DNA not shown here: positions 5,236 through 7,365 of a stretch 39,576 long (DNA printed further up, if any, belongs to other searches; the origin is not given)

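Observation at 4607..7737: AT-rich accessory block: GmrSD-like DUF262/DUF1524 nuclease embedded in a four-ORF same-strand cluster of unknowns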

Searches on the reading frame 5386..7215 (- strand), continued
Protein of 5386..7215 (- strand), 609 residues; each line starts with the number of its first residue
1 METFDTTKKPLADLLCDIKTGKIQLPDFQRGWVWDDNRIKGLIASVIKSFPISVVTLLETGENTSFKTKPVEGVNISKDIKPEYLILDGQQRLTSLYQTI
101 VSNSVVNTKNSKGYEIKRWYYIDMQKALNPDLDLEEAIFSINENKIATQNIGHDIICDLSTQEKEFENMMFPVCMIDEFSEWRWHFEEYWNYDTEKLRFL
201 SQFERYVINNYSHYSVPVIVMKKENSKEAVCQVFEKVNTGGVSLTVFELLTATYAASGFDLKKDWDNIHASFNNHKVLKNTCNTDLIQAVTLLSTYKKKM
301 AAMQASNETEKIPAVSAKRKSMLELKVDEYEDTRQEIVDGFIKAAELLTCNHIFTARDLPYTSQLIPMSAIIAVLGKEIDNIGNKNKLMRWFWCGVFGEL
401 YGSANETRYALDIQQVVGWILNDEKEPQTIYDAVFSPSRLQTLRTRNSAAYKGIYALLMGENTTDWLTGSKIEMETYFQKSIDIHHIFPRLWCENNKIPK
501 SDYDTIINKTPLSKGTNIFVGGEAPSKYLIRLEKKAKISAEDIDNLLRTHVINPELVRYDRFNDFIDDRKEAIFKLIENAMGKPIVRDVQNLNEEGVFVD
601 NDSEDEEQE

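Call 14: search_protein_families(library=pfam, proteins=[L001:7470-7961:+, L001:9843-10646:+, L001:10753-11106:+, L001:5496-6353:+, L001:6421-7428:+, L005:9950-11017:+, L008:9890-10789:+], max_evalue=0.1)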
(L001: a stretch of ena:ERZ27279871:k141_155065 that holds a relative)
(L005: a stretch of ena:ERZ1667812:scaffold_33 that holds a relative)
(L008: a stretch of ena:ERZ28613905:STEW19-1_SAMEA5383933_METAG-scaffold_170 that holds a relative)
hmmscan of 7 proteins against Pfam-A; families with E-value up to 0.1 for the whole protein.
L001:7470-7961:+ (163 aa): 0 families

L001:9843-10646:+ (267 aa): 1 family
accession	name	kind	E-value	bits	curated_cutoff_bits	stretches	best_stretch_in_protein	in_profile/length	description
PF22032.1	Hen1_N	-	0.054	13.6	27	1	17-52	38-73/222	Hen1 N-terminal domain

L001:10753-11106:+ (117 aa): 1 family
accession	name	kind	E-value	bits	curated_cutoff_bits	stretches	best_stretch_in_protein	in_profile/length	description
PF01852.25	START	-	0.094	12.5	22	0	57-106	53-98/207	START domain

L001:5496-6353:+ (285 aa): 2 families
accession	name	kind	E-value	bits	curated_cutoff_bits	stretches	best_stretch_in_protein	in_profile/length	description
PF00335.26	Tetraspanin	-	0.0076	16.4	32.1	1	5-105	12-104/225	Tetraspanin family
PF01027.25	Bax1-I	-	0.017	15.4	34.1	1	4-119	42-146/207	Inhibitor of apoptosis-promoting Bax1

L001:6421-7428:+ (335 aa): 5 families
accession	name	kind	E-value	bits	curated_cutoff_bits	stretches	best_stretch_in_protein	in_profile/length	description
PF13310.11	Virulence_RhuM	-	8.6e-21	74.8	33.7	1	69-140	2-72/252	Virulence protein RhuM family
PF02661.23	Fic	-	2.4e-11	44.7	24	1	205-285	12-93/93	Fic/DOC family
PF03537.19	Glyco_hydro_114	-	0.0045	16.7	27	1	71-149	97-169/231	Glycoside-hydrolase family GH114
PF09048.16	Cro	-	0.079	13.4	32.7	0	36-56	14-34/59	Cro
PF04492.19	Phage_rep_O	-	0.085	13.8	28.7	0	31-65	46-80/95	Bacteriophage replication protein O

L005:9950-11017:+ (355 aa): 2 families
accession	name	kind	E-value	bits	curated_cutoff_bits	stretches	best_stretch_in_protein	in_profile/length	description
PF13310.11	Virulence_RhuM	-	1.1e-112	375.8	33.7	1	77-331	1-249/252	Virulence protein RhuM family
PF09750.14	DRY_EERY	-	0.01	16.5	25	0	220-246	17-43/133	Alternative splicing regulator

L008:9890-10789:+ (299 aa): 1 family
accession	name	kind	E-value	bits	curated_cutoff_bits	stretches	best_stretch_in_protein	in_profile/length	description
PF03781.23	FGE-sulfatase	-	1.6e-10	41.5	23.3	2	113-159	3-48/255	Sulfatase-modifying factor enzyme 1-like domain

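Call 15: find_related_loci(query=A1, collection=genome_contigs, flank=10000)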
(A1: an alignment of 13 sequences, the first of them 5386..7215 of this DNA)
Query A1 (609 aa) in genome_contigs; peptide patterns used: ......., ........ (x = any residue, [..] = any of these).
599 stretches matched a pattern (row limit reached: there are more); 536 encode a relative of the query (tblastn E <= 1e-3); the best 80 are kept; 80 distinct loci.
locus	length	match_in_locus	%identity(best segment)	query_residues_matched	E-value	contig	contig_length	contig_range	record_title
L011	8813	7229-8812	97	1-528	0e+0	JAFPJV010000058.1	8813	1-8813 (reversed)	MAG: Paludibacteraceae bacterium isolate RGIG1209 Dairy_cattle_Rumen-2__c904602, whole genome shotgun sequence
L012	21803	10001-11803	84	1-601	0e+0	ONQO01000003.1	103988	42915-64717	uncultured Bacteroidales bacterium isolate RUG552 genome assembly, contig: scaffold_173, whole genome shotgun sequence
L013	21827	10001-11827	82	1-609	0e+0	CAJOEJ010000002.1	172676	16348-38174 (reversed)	Paludibacteraceae bacterium isolate Red_deer_2_mag_82 genome assembly, contig: scaffold_33, whole genome shotgun sequenc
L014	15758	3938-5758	75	1-607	0e+0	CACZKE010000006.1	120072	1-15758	MAG: uncultured Bacteroidia bacterium isolate RUG12703 genome assembly, contig: RUG12703_asm_6, whole genome shotgun seq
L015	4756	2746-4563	66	1-607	0e+0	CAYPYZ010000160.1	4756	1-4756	MAG TPA_asm: uncultured Paludibacter sp. isolate binchicken_co173_223 genome assembly, contig: NODE_58496_length_4756_co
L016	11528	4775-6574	65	1-601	0e+0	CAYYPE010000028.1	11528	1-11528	MAG TPA_asm: uncultured Hyphomicrobiales bacterium isolate binchicken_co58_170 genome assembly, contig: NODE_4406_length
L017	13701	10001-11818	63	1-606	0e+0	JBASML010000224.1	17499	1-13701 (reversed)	MAG: Syntrophaceticus sp. isolate MFD13483_ilm_asm_bin7 k127_57878, whole genome shotgun sequence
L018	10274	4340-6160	64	1-605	0e+0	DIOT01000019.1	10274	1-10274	MAG TPA_asm: Bacteroidales bacterium UBA5507 UBA5507_contig_2673, whole genome shotgun sequence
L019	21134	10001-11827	64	1-606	0e+0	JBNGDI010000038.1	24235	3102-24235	MAG: Bacteroidales bacterium isolate E05-024 bin53.fa-38, whole genome shotgun sequence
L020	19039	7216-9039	63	1-607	0e+0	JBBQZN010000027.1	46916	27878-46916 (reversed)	MAG: Bacteroidales bacterium isolate Co_metawrap_2229 Cmw_2229_k141_19990580_length_46916_cov_45.9913, whole genome shot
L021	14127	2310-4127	63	1-607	0e+0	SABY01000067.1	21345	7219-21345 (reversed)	MAG: Clostridia bacterium isolate INTA.CYC.150 contig-100_1948, whole genome shotgun sequence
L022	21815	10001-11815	64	1-605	0e+0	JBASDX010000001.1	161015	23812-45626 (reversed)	MAG: Bacteroidales bacterium isolate MFD13472_ilm_asm_bin35 k127_44013, whole genome shotgun sequence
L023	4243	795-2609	63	1-606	0e+0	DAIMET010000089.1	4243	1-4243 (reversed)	MAG TPA_asm: Calditrichota bacterium isolate CTOTU18381 NODE_11819_length_4243_cov_10.145893, whole genome shotgun seque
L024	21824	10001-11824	62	1-608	0e+0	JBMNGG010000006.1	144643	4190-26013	MAG: Tepidanaerobacteraceae bacterium isolate SBF912LR0HQ0147 contig_24592, whole genome shotgun sequence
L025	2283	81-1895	62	1-605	0e+0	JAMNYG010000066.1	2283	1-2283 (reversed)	MAG: Bacillota bacterium isolate Bin_20 Bin_20_scaffold_57593, whole genome shotgun sequence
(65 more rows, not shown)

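Call 27: search_solved_structures(query=A1, max_evalue=10, show_alignments=3)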
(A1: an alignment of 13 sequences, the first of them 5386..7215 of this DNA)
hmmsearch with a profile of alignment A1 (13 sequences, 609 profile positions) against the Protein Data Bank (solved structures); distinct sequences matched with E-value up to 10: 4.
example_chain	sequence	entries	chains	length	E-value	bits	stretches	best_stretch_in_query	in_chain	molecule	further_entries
7p9k_A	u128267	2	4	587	0.0017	19.9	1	12-97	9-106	DUF262 domain-containing protein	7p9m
6jiv_D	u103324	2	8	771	0.16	13.4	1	2-98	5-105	SspE protein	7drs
7tb0_A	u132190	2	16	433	0.23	12.8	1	309-429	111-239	UDP-N-acetylglucosamine 1-carboxyvinyltransferase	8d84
7drr_D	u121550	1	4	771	1.8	9.9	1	2-98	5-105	SspE protein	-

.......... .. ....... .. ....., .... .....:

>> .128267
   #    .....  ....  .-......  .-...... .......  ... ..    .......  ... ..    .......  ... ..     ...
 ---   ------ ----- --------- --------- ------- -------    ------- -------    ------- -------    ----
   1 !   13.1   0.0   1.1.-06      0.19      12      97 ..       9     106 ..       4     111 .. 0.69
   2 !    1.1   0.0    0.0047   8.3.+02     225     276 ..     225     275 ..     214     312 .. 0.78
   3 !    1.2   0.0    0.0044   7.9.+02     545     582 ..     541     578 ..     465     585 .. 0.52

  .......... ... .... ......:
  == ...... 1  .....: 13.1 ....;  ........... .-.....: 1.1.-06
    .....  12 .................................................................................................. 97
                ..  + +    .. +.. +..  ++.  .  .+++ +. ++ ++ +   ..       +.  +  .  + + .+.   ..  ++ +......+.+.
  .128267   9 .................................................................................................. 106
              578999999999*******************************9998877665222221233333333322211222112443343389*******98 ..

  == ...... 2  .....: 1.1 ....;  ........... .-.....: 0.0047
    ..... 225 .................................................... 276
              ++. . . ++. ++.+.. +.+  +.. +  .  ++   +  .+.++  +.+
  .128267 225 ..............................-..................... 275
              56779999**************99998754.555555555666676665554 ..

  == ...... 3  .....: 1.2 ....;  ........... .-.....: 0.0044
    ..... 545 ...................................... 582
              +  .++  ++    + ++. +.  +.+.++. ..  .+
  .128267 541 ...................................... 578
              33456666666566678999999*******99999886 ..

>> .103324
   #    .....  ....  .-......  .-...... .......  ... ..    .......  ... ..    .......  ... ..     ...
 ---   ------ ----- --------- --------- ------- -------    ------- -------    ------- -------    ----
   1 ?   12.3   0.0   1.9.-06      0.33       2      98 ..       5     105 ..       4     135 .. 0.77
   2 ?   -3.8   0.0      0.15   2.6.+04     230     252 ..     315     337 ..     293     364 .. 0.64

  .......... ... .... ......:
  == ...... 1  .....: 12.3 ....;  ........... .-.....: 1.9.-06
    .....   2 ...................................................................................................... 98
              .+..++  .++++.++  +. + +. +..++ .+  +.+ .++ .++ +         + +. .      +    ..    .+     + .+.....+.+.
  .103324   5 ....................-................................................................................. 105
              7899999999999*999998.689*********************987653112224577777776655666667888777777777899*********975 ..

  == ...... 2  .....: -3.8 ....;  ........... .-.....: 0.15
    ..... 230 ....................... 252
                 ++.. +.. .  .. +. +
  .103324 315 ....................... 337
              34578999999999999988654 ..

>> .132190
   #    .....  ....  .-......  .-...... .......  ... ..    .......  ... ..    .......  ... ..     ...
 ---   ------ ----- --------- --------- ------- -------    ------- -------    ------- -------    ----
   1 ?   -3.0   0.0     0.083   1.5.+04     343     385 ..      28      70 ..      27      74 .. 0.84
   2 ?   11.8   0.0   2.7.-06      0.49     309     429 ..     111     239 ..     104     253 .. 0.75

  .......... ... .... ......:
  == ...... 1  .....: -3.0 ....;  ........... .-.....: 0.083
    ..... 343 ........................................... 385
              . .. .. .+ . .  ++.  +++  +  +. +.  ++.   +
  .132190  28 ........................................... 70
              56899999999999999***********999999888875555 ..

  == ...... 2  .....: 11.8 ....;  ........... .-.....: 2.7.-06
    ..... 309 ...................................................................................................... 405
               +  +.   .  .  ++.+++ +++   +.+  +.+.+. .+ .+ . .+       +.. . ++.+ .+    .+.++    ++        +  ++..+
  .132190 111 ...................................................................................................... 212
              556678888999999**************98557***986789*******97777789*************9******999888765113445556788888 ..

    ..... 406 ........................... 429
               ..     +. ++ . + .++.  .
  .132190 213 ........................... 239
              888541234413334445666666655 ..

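Call 28: search_protein_families(library=pfam, proteins=[L012:13137-14345:+, L012:7910-9256:+], max_evalue=0.01)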
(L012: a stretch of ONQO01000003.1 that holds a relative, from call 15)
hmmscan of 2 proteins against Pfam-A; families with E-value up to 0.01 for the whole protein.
L012:13137-14345:+ (402 aa): 0 families

L012:7910-9256:+ (448 aa): 1 family
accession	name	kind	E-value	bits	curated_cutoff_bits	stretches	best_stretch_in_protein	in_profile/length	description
PF02614.20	UxaC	-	1e-174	582.2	25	2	44-446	67-464/464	Glucuronate isomerase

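Call 51: predict_structure(alignment_id=A1)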
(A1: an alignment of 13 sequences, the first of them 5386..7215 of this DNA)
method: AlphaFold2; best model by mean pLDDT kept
length: 609 residues; sequences in the alignment: 13
mean_pLDDT: 52.9   pTM: 0.50
mean pLDDT of the five models: 52.9, 52.3, 47.5, 46.9, 43.0
residues with pLDDT >= 90: 24; 70-90: 146; 50-70: 131; < 50: 308
segments of 3 or more residues with pLDDT < 50: 1-190, 202-245, 404-410, 430-432, 444-448, 475-487, 504-521, 589-609
pLDDT, mean of each block of 10 residues (from residue 1): 34 45 33 27 27 23 27 27 25 33 39 38 37 36 30 31 32 30 46 53 45 36 31 25 45 65 86 84 82 85 66 55 76 94 83 59 78 91 79 71 47 79 72 56 49 58 56 48 44 64 46 34 66 79 78 78 69 71 60 31 28
secondary structure, 60 per line:
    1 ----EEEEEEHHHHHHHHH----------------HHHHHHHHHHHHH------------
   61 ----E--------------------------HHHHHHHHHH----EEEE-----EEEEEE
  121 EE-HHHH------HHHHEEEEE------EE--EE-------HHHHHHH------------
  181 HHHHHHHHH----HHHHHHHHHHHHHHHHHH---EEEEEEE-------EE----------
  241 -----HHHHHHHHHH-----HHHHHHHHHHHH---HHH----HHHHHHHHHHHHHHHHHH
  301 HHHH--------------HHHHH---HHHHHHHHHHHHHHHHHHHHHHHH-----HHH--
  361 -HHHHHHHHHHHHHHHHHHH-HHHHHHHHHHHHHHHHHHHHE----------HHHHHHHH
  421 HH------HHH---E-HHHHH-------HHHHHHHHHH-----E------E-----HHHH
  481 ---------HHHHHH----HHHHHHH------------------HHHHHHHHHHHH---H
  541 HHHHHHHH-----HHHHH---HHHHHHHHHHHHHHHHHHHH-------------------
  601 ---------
elements in order: E5-10 H11-19 H36-48 H92-101 E106-109 E115-122 H124-127 H134-137 E138-142 H162-168 H181-189 H194-211 E215-221 H246-255 H261-272 H283-304 H319-323 H327-350 H362-380 H382-401 H413-422 H437-441 H449-458 H477-480 H490-495 H500-506 H525-536 H540-548 H554-558 H562-581

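Call 54: search_solved_structures(query=A4, max_evalue=10, show_alignments=2)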
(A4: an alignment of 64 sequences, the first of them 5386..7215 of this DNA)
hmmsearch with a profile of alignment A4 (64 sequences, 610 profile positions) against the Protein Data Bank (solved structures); distinct sequences matched with E-value up to 10: 4.
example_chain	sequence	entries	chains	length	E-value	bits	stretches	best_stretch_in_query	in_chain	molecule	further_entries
7p9k_A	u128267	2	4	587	6.5e-10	40.9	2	11-97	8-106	DUF262 domain-containing protein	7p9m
20yv_A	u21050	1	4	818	0.00053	21.4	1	4-99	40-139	DUF262 domain-containing protein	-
6jiv_D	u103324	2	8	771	0.003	18.9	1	2-113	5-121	SspE protein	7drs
7drr_D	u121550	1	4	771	0.055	14.8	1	2-113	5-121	SspE protein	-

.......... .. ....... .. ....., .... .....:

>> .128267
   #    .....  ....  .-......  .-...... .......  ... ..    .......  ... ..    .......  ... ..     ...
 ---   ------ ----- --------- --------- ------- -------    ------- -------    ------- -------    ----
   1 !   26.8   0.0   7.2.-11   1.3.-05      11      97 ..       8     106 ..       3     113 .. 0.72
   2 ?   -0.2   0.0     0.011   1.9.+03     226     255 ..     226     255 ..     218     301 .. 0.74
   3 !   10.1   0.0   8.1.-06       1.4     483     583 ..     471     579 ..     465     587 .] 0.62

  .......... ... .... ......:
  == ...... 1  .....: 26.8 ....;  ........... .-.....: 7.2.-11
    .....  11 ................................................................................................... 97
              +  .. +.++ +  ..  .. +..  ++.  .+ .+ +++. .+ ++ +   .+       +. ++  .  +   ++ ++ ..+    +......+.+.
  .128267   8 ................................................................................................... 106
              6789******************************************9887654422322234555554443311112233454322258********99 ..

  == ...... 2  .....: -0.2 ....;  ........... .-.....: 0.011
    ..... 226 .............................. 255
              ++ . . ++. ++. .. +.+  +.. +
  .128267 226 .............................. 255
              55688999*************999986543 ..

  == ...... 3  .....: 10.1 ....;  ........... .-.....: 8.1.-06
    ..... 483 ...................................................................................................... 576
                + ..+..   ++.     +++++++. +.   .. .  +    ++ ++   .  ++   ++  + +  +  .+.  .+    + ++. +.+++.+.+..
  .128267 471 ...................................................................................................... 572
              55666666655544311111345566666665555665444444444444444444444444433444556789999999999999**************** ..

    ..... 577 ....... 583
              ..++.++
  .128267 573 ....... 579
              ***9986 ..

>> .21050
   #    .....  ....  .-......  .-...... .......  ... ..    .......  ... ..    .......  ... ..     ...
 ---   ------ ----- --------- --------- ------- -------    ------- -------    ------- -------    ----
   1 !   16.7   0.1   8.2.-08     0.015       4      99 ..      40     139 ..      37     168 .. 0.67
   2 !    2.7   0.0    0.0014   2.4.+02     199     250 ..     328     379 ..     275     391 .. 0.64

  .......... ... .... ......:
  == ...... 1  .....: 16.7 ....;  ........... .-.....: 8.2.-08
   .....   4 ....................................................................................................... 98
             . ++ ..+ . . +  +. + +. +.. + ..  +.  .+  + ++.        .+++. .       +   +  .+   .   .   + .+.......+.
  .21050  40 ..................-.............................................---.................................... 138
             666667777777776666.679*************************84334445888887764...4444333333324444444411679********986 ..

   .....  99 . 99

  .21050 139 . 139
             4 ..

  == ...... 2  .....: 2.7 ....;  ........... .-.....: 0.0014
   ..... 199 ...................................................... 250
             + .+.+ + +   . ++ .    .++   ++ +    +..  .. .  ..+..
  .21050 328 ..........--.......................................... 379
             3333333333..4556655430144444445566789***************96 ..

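Call 74: search_dna_similar(query=window:5386-7215:-, collection=plasmids, mode=protein, max_evalue=1e-10, max_rows=12)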
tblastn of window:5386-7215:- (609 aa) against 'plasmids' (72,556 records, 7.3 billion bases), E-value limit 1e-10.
Records with a match: 29; places in all: 29; records where one place covers at least 80% of the query: 27.
Best place of each record, by identity: <60% 29.
By first word of the organism name: Sphingopyxis 2; Nostoc 2; Paenarthrobacter 2; Rhodococcus 2; Rhizobium 2; Agrobacterium 2; Sphingobium 1; Sphingomonas 1; Shinella 1; Scytonema 1; and 13 more.
By predicted mobility (MOB-suite, as given by PLSDB): non-mobilizable 15; conjugative 10; mobilizable 4.
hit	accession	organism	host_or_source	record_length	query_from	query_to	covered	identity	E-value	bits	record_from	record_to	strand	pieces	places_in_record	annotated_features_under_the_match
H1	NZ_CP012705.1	Sphingopyxis macrogoltabida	whole organism,activated sludge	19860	3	609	100%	43.2%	1e-168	539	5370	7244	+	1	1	DUF262 domain-containing protein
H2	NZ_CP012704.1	Sphingopyxis macrogoltabida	whole organism,activated sludge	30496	3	609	100%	43.2%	1e-168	539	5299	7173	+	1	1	DUF262 domain-containing protein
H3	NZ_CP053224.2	Sphingobium sp. RSMS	whole organism,Storage tank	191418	3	609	100%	43.0%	7e-165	528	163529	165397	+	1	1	DUF262 domain-containing protein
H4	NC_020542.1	Sphingomonas sp. MM-1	-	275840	3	609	100%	43.0%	7e-165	528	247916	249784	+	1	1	DUF262 domain-containing protein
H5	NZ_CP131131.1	Shinella zoogloeoides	isolate,Activated charcoal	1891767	3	608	100%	42.9%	9e-160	514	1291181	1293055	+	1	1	none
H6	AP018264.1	Scytonema sp. NIES-4073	-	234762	1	586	96%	44.1%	3e-162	521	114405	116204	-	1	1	hypothetical protein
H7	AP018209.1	Calothrix brevissima NIES-22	-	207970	1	586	96%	44.1%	1e-162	522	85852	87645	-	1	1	hypothetical protein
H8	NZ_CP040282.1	Nostoc sp. C057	Phaeoceros,pure culture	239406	1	606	100%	42.4%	7e-156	503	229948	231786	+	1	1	DUF262 domain-containing protein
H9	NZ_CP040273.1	Nostoc sp. C052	Blasia pusilla,pure culture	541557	1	586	96%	43.7%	5e-159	512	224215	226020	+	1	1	DUF262 domain-containing protein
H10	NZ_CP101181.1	Paenarthrobacter ureafaciens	mixed culture,soil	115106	3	587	96%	41.6%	2e-148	481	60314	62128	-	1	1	DUF262 domain-containing protein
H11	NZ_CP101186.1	Paenarthrobacter ureafaciens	mixed culture,soil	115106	3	587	96%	41.6%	2e-148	481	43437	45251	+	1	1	DUF262 domain-containing protein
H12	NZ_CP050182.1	Rhodococcus pyridinivorans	bacterial pure culture,Soil sample from ...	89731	4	609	100%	39.6%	5e-147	477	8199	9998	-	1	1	DUF262 domain-containing protein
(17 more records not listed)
